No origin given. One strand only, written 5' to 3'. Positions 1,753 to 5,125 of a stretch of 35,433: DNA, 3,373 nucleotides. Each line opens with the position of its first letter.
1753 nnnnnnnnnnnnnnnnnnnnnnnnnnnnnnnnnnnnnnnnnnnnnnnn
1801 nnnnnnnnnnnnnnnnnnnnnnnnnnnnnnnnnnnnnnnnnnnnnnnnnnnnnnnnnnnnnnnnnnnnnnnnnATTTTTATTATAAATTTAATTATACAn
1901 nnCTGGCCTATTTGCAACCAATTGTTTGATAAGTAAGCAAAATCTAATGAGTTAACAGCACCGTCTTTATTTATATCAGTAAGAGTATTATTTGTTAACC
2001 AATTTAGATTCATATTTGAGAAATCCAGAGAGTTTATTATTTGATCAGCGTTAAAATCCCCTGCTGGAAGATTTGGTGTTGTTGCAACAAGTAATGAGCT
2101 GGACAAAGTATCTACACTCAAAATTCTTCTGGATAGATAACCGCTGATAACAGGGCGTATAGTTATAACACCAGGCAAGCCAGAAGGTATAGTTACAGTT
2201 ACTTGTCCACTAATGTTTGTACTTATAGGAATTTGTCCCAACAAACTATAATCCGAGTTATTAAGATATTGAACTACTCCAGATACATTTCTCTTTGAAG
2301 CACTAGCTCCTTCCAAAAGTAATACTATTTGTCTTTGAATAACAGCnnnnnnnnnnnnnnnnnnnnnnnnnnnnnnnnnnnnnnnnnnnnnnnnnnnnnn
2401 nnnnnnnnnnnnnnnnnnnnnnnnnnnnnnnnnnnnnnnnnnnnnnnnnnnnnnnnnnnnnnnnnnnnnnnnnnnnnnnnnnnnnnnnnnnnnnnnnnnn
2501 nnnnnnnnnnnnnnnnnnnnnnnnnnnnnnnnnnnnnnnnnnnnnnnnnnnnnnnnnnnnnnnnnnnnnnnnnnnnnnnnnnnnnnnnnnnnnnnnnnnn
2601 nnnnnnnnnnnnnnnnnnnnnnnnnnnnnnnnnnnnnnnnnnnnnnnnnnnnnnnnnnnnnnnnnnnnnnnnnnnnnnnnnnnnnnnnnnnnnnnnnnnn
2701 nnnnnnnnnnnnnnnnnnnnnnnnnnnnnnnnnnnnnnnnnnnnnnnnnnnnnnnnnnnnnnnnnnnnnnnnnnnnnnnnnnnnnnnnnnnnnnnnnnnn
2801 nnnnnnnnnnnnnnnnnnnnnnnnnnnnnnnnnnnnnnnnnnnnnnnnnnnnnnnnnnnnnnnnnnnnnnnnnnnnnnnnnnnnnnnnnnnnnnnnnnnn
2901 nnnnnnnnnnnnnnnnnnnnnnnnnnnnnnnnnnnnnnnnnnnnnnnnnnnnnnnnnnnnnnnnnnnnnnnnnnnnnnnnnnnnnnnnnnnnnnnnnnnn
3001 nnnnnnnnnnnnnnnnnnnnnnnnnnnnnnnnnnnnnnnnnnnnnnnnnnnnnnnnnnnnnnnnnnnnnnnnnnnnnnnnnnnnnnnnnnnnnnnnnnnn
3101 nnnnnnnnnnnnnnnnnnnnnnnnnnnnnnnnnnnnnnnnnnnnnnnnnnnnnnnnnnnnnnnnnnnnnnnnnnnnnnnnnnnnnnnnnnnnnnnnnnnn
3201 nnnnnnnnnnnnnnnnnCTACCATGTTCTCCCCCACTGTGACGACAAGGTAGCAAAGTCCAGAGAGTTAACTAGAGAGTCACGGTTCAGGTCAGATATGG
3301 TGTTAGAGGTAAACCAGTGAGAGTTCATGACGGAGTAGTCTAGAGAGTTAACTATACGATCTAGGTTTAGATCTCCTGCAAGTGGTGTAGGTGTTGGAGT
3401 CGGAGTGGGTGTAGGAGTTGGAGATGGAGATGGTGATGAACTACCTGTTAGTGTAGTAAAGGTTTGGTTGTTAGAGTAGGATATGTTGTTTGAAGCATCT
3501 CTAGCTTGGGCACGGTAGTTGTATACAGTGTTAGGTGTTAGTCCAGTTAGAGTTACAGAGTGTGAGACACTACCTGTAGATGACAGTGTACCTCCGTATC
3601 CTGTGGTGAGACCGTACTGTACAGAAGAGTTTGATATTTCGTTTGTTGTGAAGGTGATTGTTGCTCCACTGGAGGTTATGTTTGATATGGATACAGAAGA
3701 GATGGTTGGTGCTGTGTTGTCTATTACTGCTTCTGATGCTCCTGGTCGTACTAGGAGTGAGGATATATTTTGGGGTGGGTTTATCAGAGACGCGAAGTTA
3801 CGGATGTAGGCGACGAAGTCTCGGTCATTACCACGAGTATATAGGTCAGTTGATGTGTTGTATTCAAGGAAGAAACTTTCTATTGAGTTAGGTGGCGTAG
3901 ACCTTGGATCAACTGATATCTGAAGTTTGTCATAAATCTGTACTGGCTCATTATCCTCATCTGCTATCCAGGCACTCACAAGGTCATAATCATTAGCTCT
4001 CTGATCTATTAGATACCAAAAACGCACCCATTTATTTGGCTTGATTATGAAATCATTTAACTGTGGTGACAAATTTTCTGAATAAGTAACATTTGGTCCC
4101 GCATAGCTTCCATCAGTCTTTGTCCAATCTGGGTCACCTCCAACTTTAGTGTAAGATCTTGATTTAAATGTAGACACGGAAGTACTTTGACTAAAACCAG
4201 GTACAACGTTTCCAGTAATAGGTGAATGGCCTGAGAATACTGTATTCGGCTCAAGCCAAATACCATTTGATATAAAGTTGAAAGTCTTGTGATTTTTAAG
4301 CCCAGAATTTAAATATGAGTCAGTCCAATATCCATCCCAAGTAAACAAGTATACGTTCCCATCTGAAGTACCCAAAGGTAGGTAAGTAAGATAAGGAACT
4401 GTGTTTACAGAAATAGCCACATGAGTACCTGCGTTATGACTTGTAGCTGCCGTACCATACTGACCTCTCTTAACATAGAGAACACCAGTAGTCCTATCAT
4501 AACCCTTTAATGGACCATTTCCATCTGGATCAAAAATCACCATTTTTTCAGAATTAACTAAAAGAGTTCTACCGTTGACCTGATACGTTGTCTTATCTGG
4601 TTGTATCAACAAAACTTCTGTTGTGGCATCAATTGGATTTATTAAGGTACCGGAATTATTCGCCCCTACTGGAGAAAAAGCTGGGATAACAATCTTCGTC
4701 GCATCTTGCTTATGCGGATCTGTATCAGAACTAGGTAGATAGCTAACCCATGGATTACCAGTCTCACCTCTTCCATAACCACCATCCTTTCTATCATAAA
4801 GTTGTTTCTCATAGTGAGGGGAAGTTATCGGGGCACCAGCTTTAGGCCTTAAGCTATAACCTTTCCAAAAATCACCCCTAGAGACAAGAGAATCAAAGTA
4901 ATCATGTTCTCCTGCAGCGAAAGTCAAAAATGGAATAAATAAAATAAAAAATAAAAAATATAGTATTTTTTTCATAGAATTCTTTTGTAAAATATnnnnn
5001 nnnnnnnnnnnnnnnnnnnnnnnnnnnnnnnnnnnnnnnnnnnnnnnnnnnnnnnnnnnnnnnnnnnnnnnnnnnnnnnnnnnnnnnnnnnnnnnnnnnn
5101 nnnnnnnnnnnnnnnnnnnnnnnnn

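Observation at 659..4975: Three-gene cohesin-dockerin module predicts a peptidoglycan-anchored anchor / adaptor / cargo surface assembly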

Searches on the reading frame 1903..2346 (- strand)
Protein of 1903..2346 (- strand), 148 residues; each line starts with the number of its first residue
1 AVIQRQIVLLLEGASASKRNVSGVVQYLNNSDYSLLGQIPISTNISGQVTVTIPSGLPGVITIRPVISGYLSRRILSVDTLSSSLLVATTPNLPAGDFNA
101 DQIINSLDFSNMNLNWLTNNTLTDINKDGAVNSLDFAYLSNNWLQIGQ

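Call 63: predict_structure(alignment_id=A3)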
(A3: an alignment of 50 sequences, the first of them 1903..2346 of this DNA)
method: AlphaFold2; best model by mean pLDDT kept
length: 148 residues; sequences in the alignment: 50
mean_pLDDT: 87.5   pTM: 0.77
mean pLDDT of the five models: 87.5, 82.9, 81.5, 78.2, 73.5
residues with pLDDT >= 90: 75; 70-90: 64; 50-70: 9; < 50: 0
segments of 3 or more residues with pLDDT < 50: none
pLDDT, mean of each block of 10 residues (from residue 1): 78 66 91 94 82 88 91 89 80 88 94 96 90 94 90
secondary structure, 60 per line:
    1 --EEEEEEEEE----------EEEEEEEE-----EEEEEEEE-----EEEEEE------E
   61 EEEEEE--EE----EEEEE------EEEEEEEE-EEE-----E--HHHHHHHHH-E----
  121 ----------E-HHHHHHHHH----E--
elements in order: E3-11 E22-29 E35-42 E48-53 E60-66 E75-79 E86-93 E95-97 H106-114 H133-141

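Call 65: fold_search(model_id=the predicted structure, library=pdb)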
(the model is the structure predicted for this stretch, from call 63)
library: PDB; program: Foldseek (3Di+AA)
matches with E <= 10: 1447; with E <= 0.001: 15
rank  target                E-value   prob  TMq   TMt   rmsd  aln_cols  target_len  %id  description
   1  4fl4_I                6.5e-09  1.00  0.76  0.39   3.7       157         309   18  Scaffoldin conformation and dynamics revealed by a ternary complex from the Clostridium thermocellum cellulosome (released 2012-06-27)
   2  4fl4_C                1.1e-08  1.00  0.75  0.38   3.8       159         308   18  Scaffoldin conformation and dynamics revealed by a ternary complex from the Clostridium thermocellum cellulosome (released 2012-06-27)
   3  5g5d_B                1.1e-08  1.00  0.72  0.68   3.7       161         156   16  Crystal Structure of the CohScaC2-XDocCipA type II complex from Clostridium thermocellum (released 2017-04-05)
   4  3kcp_A                1.8e-08  1.00  0.73  0.38   3.9       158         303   18  Crystal structure of interacting Clostridium thermocellum multimodular components (released 2010-02-09)
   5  2b59_B                2.9e-08  1.00  0.66  0.63   4.4       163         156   17  The type II cohesin dockerin complex (released 2005-10-11)
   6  4fl4_L                5.3e-08  1.00  0.71  0.37   4.2       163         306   15  Scaffoldin conformation and dynamics revealed by a ternary complex from the Clostridium thermocellum cellulosome (released 2012-06-27)
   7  5m0y_B                8.1e-08  1.00  0.70  0.66   4.2       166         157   22  Crystal Structure of the CohScaA-XDocCipB type II complex from Clostridium thermocellum at 1.5Angstrom resolution (released 2017-09-06)
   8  4u3s_B                2.7e-07  1.00  0.70  0.67   4.3       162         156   17  Crystal structure of Coh3ScaB-XDoc_M1ScaA complex: A N-terminal interface mutant of type II Cohesin-X-Dockerin complex (released 2015-07-29)
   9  4wi0_B                4.4e-07  1.00  0.69  0.66   3.8       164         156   17  Crystal structure of Coh3ScaB-XDoc_M2ScaA complex: A C-terminal interface mutant of type II Cohesin-X-Dockerin complex (released 2015-10-07)
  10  5k39_B                2.0e-06  1.00  0.71  0.69   3.6       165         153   21  THE TYPE II COHESIN DOCKERIN COMPLEX FROM CLOSTRIDIUM THERMOCELLUM (released 2017-03-29)
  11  8bdw_A                5.3e-05  1.00  0.37  0.51   4.8       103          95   16  Crystal structure of CnaB2 domain from Lactobacillus plantarum (released 2023-02-22)
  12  6yoa_A                9.1e-05  1.00  0.45  0.48   4.8       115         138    8  Lig v 1 structure and the inflammatory response to the Ole e 1 protein family (released 2020-05-13)
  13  8bdw_H                1.2e-04  1.00  0.36  0.50   5.0       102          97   17  Crystal structure of CnaB2 domain from Lactobacillus plantarum (released 2023-02-22)
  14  8qox_B                1.5e-04  1.00  0.43  0.16   3.5        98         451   19  Two-component assembly of SlaA and SlaB S-layer proteins of Sulfolobus acidocaldarius (released 2024-02-21)
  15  6yoa_B                2.7e-04  1.00  0.45  0.48   4.8       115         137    8  Lig v 1 structure and the inflammatory response to the Ole e 1 protein family (released 2020-05-13)
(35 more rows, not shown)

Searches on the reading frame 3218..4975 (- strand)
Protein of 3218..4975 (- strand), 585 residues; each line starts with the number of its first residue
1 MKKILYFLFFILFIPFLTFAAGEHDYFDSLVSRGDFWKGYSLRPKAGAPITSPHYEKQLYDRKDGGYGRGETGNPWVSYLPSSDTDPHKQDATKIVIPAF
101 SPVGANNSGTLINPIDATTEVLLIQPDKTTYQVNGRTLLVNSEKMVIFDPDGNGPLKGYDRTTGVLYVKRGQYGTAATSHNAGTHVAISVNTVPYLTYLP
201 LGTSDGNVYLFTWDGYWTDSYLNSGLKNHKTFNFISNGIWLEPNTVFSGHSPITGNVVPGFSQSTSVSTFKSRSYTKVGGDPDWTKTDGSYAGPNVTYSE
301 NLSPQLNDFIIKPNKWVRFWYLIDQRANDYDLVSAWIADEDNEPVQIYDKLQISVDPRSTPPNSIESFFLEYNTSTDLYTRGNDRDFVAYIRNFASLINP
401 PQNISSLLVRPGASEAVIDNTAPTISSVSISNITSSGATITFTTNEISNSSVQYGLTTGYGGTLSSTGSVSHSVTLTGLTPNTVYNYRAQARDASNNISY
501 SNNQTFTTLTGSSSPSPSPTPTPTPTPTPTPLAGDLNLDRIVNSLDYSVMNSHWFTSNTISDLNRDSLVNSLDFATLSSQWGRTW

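Call 3: search_protein_families(library=pfam, proteins=[window:3218-4975:-], max_evalue=1)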
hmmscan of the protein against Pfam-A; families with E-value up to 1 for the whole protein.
window:3218-4975:- (585 aa): 4 families
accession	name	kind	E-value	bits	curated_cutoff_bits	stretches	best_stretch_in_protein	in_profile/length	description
PF16656.11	Pur_ac_phosph_N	-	8.1e-08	33.2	30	1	427-508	5-93/93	Purple acid Phosphatase, N-terminal domain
PF00404.24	Dockerin_1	-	5.9e-06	26.8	22.9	1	533-578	1-53/57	Dockerin type I domain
PF00041.27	fn3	-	2.5e-05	24.8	25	1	423-496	3-73/84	Fibronectin type III domain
PF09446.15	VMA21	-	0.26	11.9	29.5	1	1-30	3-32/64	VMA21-like domain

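Call 4: search_protein_families(library=ncbifam, proteins=[window:3218-4975:-], max_evalue=1)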
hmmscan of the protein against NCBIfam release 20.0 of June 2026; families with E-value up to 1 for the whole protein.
window:3218-4975:- (585 aa): 1 family
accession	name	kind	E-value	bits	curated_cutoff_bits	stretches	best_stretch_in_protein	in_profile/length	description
NF041611.1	exoglucan_CbhB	equivalog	2.3e-05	22.6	1950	1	416-520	699-802/997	exoglucanase CbhB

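Call 10: search_solved_structures(query=window:3218-4975:-, max_evalue=1, show_alignments=2)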
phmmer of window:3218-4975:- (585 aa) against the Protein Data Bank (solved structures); distinct sequences matched with E-value up to 1: 10.
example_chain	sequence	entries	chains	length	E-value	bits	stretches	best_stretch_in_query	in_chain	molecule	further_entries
5j7k_A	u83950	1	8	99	0.011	17.3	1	427-493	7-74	FN3con-a-lys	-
3b83_A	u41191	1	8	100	0.037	15.6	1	427-508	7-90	TEN-D3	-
6tek_A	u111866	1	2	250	0.065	14.8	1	281-341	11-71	Drug ABC transporter ATP-binding protein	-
1k85_A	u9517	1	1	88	0.066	14.8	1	421-504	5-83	CHITINASE A1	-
7jvc_L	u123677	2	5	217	0.074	14.6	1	454-524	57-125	S2A4 Fab light chain | S2A4 antigen-binding (Fab) fragment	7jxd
3ul4_B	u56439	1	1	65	0.22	13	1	532-577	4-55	Cellulosome enzyme, dockerin type I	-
6tej_A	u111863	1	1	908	0.37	12.3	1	282-341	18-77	Drug ABC transporter ATP-binding protein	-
9fxc_A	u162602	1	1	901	0.38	12.2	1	282-341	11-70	Mycobactin import ATP-binding/permease protein IrtA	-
9g2k_A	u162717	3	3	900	0.39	12.2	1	282-341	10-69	Mycobactin import ATP-binding/permease protein IrtA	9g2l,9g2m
2y3n_B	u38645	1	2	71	0.42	12.1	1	532-584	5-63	CELLULOSOMAL FAMILY-48 PROCESSIVE GLYCOSIDE HYDROLASE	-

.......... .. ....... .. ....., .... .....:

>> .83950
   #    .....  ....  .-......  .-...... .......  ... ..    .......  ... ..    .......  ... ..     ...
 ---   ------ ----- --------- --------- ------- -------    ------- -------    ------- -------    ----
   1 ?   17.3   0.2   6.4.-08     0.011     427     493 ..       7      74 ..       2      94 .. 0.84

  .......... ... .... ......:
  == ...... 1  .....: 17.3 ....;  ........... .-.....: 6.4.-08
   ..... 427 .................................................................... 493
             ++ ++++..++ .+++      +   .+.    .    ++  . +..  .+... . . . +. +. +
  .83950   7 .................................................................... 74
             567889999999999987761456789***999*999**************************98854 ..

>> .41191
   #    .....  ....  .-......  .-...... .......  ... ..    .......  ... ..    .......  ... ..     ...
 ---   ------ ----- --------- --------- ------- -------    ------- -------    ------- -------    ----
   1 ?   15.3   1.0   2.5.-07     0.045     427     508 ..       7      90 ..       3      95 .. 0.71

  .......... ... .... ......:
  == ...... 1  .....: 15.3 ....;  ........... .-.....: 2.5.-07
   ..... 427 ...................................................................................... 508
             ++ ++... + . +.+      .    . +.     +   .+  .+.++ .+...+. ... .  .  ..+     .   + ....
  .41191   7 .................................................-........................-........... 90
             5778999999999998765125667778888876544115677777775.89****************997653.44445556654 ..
